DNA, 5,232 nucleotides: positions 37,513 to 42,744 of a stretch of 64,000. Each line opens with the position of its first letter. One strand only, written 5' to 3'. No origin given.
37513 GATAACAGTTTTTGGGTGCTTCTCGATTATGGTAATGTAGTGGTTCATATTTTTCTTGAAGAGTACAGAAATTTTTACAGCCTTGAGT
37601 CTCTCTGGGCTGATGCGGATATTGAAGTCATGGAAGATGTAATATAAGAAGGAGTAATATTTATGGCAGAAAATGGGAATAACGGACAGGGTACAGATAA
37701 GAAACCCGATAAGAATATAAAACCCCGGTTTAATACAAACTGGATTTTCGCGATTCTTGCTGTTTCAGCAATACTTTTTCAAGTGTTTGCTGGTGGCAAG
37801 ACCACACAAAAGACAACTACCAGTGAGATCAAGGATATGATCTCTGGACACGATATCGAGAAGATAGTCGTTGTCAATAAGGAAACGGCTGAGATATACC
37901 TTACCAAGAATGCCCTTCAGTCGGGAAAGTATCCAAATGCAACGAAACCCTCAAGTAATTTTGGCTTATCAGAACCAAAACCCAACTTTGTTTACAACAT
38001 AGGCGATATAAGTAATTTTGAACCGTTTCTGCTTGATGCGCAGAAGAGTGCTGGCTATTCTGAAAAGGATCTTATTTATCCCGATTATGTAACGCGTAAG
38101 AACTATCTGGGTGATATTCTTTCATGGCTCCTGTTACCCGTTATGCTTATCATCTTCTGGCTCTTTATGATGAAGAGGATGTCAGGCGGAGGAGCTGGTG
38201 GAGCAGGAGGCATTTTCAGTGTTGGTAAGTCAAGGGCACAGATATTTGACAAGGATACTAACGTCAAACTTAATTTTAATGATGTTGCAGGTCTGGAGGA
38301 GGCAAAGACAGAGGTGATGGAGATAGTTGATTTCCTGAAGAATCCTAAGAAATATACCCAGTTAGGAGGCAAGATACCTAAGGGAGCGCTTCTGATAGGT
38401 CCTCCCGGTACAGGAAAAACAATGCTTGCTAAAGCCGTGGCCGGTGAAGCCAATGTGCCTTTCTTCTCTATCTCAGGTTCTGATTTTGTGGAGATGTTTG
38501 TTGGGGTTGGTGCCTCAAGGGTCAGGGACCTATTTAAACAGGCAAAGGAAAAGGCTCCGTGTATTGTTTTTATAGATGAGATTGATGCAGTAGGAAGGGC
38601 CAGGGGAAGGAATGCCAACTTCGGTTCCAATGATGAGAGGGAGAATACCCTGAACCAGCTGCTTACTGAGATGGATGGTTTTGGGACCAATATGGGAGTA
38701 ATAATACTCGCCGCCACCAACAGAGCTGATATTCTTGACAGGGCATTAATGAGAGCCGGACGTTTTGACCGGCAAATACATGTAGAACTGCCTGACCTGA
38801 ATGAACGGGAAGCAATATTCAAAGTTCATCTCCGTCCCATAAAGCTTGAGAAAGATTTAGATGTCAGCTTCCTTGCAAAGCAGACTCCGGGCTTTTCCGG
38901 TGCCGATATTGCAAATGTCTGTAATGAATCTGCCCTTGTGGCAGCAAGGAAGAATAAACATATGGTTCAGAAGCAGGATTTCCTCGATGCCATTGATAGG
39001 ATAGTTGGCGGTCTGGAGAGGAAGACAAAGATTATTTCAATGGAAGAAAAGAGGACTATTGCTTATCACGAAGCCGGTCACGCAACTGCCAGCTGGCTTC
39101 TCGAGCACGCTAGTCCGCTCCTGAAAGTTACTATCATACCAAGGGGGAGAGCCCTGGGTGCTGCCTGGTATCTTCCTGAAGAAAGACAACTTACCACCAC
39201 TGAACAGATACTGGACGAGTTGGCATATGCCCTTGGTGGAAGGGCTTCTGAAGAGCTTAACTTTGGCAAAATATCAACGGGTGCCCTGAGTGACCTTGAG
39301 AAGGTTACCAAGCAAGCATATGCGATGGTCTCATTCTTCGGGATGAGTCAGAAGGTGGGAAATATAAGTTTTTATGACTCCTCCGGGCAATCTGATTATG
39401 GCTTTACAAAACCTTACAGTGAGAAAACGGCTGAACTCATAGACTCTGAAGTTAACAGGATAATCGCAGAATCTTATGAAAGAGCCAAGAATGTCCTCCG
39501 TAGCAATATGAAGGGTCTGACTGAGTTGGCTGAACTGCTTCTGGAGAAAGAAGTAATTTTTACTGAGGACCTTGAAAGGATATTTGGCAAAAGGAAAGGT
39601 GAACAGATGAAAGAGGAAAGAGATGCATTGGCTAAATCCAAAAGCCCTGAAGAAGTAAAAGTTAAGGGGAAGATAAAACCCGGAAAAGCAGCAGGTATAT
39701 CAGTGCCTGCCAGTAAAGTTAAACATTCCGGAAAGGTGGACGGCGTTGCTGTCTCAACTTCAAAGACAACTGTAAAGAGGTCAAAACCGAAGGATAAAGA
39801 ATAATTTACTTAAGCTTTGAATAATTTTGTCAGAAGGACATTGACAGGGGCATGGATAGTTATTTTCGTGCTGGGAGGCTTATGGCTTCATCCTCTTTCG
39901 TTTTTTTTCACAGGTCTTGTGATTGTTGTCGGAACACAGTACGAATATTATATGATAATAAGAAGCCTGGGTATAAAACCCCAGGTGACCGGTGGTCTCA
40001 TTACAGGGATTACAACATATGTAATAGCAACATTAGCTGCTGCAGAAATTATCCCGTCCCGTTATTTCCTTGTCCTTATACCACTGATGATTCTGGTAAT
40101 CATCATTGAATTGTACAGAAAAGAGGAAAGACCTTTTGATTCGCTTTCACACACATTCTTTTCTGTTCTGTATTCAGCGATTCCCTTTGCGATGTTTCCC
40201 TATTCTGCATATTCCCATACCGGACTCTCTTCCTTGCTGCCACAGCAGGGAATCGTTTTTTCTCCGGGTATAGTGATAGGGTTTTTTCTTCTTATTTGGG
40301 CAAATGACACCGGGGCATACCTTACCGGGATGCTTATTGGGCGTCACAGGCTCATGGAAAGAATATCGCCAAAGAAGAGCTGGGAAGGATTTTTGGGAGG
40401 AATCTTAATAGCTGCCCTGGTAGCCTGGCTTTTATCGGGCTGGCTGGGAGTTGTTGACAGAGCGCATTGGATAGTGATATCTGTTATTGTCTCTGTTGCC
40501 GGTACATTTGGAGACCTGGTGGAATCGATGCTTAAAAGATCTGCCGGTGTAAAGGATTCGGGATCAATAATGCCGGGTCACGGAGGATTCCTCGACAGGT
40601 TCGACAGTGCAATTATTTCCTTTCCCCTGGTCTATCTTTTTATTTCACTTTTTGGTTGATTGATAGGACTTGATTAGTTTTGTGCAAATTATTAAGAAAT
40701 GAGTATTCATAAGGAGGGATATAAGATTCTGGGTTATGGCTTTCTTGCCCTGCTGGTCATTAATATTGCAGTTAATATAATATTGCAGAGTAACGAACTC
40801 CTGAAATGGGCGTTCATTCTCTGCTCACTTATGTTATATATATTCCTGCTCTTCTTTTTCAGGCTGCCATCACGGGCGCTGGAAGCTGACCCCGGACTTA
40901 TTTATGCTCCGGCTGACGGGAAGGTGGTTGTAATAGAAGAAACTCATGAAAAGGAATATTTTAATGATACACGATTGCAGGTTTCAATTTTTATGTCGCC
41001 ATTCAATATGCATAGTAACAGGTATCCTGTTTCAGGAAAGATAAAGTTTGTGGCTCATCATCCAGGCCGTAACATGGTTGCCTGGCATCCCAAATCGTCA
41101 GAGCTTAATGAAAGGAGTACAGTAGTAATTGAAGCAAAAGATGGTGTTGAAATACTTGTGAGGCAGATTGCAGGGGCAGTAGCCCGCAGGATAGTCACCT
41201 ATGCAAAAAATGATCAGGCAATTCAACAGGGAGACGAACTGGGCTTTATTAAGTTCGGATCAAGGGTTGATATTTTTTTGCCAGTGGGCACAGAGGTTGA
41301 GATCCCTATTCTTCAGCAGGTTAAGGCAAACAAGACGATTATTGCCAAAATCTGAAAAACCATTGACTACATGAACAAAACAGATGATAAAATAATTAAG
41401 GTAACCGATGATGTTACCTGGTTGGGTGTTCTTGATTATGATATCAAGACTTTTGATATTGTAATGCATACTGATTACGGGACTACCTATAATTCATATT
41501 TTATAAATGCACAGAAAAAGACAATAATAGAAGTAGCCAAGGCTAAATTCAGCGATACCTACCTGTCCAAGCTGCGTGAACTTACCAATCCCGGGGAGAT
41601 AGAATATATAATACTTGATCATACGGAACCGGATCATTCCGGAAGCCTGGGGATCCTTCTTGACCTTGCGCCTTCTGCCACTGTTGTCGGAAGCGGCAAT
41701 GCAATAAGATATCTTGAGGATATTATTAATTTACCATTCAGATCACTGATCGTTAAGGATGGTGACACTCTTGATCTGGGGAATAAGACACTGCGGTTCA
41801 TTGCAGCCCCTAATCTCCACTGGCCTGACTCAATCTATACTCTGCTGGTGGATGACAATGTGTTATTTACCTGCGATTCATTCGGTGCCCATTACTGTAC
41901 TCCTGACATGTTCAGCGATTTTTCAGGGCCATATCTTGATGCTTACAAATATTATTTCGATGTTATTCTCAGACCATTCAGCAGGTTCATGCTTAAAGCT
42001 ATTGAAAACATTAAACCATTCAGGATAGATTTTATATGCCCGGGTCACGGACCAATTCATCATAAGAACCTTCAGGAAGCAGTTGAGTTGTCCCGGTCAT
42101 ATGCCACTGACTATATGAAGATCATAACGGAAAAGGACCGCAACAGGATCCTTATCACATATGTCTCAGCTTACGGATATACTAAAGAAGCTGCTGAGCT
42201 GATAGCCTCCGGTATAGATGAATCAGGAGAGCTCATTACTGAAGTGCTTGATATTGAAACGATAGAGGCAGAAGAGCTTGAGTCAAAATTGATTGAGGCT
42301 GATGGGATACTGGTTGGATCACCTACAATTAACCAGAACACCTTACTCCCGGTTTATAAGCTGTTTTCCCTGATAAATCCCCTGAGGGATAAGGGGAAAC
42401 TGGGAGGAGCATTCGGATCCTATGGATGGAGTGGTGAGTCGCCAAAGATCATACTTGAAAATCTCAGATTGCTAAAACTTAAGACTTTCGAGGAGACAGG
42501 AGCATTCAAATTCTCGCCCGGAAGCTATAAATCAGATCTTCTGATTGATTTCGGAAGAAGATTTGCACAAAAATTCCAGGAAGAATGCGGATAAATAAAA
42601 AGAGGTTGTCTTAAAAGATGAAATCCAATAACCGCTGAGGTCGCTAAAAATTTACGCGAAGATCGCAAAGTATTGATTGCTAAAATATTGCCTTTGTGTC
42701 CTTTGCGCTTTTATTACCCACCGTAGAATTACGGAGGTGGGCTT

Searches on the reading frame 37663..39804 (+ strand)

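Call 62: search_protein_families(library=pfam, proteins=[window:37663-39804:+], max_evalue=0.000001)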
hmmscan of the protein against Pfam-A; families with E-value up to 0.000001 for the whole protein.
window:37663-39804:+ (713 aa): 4 families
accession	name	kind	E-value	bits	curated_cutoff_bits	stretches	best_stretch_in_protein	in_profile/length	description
PF01434.24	Peptidase_M41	-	4.2e-65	219.6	29.9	1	457-640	2-191/191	Peptidase family M41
PF00004.35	AAA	-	7.5e-49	166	21.2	1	243-375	2-130/131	ATPase family associated with various cellular activities (AAA)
PF17862.7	AAA_lid_3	-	5.5e-14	51.8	27.2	1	398-441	1-44/45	AAA+ lid domain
PF06480.20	FtsH_ext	-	1.3e-08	35.5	25.5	1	27-132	4-96/103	FtsH Extracellular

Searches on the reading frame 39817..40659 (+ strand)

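Call 62: search_protein_families(library=pfam, proteins=[window:39817-40659:+], max_evalue=0.000001)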
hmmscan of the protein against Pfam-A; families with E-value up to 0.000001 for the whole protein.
window:39817-40659:+ (280 aa): 1 family
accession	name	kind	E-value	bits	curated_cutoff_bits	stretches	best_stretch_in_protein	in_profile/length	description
PF01148.25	CTP_transf_1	-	2.1e-56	192.2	24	1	6-279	2-264/264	Cytidylyltransferase family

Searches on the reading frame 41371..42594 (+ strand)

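Call 62: search_protein_families(library=pfam, proteins=[window:41371-42594:+], max_evalue=0.000001)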
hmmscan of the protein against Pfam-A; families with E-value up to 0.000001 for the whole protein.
window:41371-42594:+ (407 aa): 2 families
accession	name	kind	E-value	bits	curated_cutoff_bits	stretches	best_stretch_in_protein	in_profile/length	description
PF19583.5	ODP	-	6.8e-17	62.4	27.2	1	41-227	4-194/194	ODP family beta lactamase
PF00258.30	Flavodoxin_1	-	1.2e-08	35.7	25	1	262-384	1-132/143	Flavodoxin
